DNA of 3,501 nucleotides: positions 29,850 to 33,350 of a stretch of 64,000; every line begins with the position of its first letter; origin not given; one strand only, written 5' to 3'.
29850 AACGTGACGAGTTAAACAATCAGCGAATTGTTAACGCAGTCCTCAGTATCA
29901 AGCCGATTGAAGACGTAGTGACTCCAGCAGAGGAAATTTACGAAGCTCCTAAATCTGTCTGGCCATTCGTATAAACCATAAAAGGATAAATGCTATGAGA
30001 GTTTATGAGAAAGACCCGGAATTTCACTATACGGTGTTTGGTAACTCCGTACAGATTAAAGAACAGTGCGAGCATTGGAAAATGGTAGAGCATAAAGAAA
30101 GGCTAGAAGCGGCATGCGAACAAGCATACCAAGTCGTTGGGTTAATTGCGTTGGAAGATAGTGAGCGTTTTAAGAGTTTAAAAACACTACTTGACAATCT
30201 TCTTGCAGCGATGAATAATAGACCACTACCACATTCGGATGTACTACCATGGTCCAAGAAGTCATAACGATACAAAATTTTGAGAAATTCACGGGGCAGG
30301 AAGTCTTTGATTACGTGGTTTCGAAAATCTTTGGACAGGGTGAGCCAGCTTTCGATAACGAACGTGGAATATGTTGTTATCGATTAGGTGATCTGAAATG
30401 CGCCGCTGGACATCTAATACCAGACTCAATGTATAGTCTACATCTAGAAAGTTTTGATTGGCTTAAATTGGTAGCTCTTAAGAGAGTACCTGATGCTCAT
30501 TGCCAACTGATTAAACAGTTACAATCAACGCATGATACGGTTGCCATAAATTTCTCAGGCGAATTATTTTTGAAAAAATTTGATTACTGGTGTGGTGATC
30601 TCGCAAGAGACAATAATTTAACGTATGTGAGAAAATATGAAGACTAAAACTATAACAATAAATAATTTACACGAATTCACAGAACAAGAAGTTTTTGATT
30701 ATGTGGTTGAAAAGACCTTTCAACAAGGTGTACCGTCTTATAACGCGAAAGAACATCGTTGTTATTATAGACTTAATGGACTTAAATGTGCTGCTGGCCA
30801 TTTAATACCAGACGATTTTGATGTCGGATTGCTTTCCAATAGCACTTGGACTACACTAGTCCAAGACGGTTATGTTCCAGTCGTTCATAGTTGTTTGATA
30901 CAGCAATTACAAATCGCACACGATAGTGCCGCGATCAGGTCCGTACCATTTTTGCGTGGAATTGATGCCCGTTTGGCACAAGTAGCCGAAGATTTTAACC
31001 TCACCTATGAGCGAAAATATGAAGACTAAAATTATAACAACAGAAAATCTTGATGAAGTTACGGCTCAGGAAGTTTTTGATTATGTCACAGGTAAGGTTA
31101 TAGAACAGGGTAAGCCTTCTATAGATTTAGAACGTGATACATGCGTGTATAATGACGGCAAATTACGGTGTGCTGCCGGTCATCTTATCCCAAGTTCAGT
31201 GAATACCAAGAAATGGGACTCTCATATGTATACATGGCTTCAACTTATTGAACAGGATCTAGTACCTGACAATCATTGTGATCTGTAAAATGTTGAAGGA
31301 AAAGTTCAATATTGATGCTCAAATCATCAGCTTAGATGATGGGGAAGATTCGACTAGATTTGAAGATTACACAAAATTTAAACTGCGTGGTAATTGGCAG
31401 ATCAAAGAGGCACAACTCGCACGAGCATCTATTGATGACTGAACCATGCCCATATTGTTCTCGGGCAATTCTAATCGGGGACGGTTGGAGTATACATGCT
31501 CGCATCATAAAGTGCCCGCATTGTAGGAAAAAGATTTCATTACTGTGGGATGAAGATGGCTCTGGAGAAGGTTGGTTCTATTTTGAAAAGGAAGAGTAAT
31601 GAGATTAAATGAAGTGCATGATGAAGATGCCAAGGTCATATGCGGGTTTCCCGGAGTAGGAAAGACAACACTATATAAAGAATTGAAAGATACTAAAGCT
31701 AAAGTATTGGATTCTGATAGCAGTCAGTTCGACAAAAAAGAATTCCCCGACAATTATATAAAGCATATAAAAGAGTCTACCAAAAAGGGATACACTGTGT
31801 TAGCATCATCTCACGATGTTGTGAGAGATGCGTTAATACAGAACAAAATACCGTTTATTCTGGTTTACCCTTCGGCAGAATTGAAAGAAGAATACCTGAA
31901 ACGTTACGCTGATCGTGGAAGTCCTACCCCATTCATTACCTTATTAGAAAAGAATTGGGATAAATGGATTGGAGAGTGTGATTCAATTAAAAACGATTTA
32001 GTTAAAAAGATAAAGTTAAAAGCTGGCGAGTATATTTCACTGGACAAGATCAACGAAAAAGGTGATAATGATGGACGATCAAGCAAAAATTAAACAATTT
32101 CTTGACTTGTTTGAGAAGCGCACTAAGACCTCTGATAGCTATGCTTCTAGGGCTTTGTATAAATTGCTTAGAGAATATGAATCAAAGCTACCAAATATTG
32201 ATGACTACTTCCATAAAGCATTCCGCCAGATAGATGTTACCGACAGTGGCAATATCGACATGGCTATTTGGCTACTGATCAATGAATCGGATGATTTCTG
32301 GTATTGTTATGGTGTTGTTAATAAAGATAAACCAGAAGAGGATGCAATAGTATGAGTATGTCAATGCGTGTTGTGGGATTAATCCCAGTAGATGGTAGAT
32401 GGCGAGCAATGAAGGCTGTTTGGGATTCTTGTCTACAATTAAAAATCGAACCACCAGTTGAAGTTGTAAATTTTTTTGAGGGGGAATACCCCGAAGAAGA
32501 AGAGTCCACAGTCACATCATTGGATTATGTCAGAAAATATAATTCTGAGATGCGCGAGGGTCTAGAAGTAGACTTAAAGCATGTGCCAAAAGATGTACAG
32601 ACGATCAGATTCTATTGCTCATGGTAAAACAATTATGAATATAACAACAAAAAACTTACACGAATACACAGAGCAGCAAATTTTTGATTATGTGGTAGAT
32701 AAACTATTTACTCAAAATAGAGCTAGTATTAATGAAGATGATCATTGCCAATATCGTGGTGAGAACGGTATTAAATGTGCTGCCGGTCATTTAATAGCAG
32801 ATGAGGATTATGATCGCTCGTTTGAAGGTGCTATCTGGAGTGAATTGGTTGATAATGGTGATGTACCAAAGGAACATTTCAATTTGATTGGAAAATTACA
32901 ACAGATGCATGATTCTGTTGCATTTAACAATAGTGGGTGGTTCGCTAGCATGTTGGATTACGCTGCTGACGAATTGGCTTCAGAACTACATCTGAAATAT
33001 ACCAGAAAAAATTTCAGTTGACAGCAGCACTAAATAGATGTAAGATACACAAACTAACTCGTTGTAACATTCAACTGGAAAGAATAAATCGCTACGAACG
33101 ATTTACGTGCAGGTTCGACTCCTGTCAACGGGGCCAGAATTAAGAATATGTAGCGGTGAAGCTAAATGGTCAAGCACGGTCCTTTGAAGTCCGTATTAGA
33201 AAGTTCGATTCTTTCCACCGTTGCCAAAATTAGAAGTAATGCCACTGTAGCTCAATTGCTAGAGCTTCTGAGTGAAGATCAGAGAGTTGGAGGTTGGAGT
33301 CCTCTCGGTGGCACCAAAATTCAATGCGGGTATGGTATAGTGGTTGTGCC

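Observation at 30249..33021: Four-copy '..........' protein family with one truncated or frameshifted member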

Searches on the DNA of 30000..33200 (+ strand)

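Call 3: search_dna_similar(query=window:30000-33200:+, collection=phages, mode=near, max_rows=30)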
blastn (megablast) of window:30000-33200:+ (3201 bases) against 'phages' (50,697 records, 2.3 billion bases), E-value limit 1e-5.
No match.
